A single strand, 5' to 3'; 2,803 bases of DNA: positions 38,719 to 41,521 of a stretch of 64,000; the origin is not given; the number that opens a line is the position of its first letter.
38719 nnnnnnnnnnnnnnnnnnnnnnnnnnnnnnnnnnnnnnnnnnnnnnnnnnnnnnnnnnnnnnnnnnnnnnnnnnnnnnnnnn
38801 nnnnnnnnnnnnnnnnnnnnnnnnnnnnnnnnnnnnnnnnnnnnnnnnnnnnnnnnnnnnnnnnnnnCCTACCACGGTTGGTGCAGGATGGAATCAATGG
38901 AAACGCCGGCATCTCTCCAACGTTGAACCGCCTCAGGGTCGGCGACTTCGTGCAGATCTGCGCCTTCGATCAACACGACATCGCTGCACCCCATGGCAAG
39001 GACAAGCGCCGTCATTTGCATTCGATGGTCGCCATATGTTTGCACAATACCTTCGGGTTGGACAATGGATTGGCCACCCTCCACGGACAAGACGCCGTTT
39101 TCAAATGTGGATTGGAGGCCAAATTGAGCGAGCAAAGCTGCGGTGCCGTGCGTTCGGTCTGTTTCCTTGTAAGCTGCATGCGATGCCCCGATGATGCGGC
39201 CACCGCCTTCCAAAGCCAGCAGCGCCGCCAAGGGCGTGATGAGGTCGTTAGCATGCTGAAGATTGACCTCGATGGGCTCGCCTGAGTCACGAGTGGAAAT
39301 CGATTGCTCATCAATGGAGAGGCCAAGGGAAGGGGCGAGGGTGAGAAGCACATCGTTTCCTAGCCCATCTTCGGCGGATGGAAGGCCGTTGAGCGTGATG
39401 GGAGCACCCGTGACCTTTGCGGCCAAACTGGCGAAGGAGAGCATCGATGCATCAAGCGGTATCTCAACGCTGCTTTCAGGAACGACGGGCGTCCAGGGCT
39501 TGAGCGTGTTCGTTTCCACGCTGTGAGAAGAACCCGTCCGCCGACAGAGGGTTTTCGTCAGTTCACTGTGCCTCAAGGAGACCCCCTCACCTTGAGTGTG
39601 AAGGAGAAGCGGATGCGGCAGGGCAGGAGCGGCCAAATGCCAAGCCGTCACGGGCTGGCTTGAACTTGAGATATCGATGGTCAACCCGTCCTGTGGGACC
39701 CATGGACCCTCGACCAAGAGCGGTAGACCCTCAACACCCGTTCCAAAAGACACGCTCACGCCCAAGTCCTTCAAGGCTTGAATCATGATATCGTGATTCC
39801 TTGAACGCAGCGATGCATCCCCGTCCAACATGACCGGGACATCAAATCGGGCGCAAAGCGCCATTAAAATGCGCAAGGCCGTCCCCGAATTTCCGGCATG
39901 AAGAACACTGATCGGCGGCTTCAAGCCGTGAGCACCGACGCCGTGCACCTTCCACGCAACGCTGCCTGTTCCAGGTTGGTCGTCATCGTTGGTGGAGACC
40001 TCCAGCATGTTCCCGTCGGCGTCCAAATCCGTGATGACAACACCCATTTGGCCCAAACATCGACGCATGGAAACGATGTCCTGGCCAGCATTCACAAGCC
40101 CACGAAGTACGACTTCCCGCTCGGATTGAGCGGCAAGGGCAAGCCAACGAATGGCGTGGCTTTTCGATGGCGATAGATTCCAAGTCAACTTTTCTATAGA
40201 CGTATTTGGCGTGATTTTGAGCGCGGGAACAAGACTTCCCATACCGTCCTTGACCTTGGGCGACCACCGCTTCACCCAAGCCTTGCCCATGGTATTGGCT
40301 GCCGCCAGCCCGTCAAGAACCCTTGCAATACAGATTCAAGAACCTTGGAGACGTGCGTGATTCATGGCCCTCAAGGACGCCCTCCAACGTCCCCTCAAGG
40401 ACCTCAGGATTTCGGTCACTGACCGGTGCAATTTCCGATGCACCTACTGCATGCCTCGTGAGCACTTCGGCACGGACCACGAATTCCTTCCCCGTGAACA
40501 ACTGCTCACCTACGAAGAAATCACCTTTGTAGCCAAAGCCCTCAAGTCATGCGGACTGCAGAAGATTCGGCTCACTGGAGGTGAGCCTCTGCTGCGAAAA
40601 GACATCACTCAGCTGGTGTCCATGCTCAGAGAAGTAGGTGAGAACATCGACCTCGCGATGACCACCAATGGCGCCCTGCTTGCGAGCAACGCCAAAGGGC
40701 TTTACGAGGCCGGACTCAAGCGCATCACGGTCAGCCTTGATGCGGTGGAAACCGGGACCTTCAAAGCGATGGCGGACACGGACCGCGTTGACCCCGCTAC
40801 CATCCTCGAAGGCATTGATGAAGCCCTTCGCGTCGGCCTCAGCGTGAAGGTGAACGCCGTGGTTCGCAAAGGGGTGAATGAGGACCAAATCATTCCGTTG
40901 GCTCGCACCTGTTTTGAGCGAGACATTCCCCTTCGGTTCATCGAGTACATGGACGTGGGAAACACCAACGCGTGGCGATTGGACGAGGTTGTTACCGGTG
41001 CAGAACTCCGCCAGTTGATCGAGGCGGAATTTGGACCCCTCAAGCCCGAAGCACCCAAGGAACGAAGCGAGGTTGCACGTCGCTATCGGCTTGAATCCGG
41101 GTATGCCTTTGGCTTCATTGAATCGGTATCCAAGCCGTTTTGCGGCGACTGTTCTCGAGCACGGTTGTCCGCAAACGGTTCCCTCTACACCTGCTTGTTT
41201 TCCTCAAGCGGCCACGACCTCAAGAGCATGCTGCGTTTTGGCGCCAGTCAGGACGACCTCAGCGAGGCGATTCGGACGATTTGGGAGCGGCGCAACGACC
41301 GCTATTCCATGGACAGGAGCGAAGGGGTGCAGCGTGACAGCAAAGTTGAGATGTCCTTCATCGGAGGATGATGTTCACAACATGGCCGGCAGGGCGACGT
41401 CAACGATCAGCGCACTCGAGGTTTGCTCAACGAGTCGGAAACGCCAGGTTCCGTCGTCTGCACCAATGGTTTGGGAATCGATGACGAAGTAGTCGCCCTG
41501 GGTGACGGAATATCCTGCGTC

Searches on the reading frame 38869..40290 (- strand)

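Call 57: search_protein_families(library=pfam, proteins=[window:38869-40290:-], max_evalue=0.00001)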
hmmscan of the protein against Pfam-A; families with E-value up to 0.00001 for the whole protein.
window:38869-40290:- (473 aa): 1 family
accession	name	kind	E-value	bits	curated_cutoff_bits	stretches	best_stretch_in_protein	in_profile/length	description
PF00275.25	EPSP_synthase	-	7e-41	140.7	22.8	1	38-447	12-406/417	EPSP synthase (3-phosphoshikimate 1-carboxyvinyltransferase)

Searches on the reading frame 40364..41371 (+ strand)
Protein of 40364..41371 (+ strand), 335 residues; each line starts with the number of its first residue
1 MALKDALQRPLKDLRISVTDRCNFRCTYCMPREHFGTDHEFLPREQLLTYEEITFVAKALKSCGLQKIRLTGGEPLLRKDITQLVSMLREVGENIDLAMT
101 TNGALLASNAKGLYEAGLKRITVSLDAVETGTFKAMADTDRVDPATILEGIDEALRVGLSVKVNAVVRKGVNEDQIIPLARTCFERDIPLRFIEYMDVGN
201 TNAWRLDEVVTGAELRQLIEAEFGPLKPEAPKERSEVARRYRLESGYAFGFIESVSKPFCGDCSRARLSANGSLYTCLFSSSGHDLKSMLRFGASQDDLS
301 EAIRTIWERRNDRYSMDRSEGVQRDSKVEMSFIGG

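Call 58: search_protein_families(library=pfam, proteins=[window:40364-41371:+], max_evalue=0.00001)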
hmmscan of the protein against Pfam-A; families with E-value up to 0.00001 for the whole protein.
window:40364-41371:+ (335 aa): 3 families
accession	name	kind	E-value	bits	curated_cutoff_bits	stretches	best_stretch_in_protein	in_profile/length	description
PF06463.18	Mob_synth_C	-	1.4e-36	125.7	37.4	1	189-315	2-127/128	Molybdenum Cofactor Synthesis C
PF04055.27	Radical_SAM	-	7.9e-29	101.4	29.5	1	16-181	1-164/166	Radical SAM superfamily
PF13353.11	Fer4_12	-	2.2e-06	28.4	22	1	21-125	14-113/137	4Fe-4S single cluster domain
